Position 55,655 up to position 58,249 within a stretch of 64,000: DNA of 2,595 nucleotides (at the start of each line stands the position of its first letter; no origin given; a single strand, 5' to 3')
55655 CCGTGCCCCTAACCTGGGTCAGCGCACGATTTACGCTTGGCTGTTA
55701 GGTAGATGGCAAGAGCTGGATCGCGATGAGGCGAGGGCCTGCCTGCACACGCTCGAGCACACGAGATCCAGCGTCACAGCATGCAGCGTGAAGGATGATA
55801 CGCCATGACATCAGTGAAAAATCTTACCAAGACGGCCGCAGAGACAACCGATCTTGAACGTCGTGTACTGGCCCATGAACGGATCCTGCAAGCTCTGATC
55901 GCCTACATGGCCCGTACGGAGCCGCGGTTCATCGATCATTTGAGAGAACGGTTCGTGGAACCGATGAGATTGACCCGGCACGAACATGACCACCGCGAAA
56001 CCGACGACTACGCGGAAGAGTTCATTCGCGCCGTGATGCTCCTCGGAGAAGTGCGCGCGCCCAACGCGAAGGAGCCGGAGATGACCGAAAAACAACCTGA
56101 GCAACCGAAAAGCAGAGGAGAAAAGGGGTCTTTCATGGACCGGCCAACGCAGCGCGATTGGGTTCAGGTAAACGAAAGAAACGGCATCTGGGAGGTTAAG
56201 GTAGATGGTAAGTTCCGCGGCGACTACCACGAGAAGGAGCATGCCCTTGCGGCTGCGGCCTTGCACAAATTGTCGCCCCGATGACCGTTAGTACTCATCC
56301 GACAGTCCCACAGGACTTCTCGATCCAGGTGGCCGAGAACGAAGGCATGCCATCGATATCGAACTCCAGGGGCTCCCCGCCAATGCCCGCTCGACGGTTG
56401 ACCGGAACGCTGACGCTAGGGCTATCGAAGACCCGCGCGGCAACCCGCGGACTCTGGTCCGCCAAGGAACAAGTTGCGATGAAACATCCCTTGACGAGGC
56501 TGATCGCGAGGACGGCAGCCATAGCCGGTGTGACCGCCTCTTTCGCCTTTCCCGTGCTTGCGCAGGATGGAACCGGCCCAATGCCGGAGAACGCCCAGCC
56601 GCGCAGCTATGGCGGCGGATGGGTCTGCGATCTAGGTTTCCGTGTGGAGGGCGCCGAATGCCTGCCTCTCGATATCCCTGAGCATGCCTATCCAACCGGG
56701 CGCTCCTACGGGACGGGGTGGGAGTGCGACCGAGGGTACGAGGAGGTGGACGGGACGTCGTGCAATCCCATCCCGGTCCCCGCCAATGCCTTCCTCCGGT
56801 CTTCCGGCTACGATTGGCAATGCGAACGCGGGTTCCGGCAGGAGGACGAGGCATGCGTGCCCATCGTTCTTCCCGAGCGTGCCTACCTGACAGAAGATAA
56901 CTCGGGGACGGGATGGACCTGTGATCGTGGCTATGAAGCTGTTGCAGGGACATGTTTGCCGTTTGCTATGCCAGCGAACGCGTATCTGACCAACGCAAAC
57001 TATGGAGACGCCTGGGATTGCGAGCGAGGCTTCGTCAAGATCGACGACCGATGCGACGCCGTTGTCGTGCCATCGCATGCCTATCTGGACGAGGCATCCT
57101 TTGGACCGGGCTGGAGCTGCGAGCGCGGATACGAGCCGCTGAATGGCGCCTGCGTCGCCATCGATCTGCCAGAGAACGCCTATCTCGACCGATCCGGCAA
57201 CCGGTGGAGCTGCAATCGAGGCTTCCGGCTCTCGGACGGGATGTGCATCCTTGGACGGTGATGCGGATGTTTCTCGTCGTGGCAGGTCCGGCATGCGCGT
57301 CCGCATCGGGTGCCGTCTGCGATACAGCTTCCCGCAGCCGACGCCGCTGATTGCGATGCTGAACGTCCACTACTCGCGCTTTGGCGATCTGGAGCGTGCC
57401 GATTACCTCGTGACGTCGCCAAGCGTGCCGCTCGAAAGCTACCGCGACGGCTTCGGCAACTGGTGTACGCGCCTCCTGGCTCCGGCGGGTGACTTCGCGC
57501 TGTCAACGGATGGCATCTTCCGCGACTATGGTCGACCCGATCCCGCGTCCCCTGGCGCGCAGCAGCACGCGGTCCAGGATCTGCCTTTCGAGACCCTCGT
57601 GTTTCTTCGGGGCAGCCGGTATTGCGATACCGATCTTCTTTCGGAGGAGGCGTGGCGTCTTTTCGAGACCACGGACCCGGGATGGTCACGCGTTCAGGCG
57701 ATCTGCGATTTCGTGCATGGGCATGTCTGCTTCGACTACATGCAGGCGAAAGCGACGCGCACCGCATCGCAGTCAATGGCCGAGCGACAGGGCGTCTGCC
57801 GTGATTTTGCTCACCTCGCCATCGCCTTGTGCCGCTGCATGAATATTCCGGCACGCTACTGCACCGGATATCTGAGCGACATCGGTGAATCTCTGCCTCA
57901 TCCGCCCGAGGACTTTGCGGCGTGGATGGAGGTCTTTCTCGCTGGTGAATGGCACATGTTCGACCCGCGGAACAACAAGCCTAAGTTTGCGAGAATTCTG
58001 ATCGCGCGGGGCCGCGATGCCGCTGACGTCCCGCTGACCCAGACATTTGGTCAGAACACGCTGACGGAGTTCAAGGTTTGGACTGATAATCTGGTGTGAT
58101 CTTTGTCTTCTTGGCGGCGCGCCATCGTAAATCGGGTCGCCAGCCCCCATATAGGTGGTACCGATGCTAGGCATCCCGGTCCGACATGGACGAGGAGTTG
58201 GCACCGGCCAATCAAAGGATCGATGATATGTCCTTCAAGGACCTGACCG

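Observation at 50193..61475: Candidate new Crp/Fnr regulon: five oriented CTRAC-cTGt-GTMAG boxes with class II promoter spacing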

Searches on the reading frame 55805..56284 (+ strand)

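Call 6: search_protein_families(library=pfam, proteins=[window:55805-56284:+], max_evalue=0.01)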
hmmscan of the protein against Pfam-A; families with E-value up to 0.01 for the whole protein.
window:55805-56284:+ (159 aa): 0 families

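Call 23: search_protein_families(library=ncbifam, proteins=[window:55805-56284:+], max_evalue=0.01)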
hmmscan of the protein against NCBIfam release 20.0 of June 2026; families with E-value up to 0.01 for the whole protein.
window:55805-56284:+ (159 aa): 1 family
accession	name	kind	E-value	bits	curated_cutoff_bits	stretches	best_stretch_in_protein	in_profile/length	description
TIGR02292.1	ygfB_yecA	subfamily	0.006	16.2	33.8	1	24-90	63-129/179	UPF0149 family protein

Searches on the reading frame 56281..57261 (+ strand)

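Call 6: search_protein_families(library=pfam, proteins=[window:56281-57261:+], max_evalue=0.01)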
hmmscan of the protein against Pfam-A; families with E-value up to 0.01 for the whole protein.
window:56281-57261:+ (326 aa): 1 family
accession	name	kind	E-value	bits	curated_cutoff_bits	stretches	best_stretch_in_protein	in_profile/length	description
PF12946.13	EGF_MSP1_1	-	0.0019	18.6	27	0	161-193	2-37/37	MSP1 EGF domain 1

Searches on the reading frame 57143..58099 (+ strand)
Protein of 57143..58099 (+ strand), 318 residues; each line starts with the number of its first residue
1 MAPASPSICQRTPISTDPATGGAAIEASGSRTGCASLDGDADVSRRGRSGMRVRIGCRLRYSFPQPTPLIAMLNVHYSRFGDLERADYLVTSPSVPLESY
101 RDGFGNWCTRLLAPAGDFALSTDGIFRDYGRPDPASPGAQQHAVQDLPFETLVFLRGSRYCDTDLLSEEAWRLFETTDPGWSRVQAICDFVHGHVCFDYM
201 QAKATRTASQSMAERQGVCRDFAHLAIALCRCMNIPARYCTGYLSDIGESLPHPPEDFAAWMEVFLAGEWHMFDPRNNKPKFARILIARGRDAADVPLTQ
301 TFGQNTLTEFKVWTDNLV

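Call 6: search_protein_families(library=pfam, proteins=[window:57143-58099:+], max_evalue=0.01)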
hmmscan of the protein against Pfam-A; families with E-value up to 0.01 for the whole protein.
window:57143-58099:+ (318 aa): 2 families
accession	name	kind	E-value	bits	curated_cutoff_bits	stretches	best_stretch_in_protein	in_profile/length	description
PF01841.26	Transglut_core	-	6.5e-19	68.7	23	1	178-275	13-108/108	Transglutaminase-like superfamily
PF04473.18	DUF553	-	0.0027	17.6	20.5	1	199-238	34-83/140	Transglutaminase-like domain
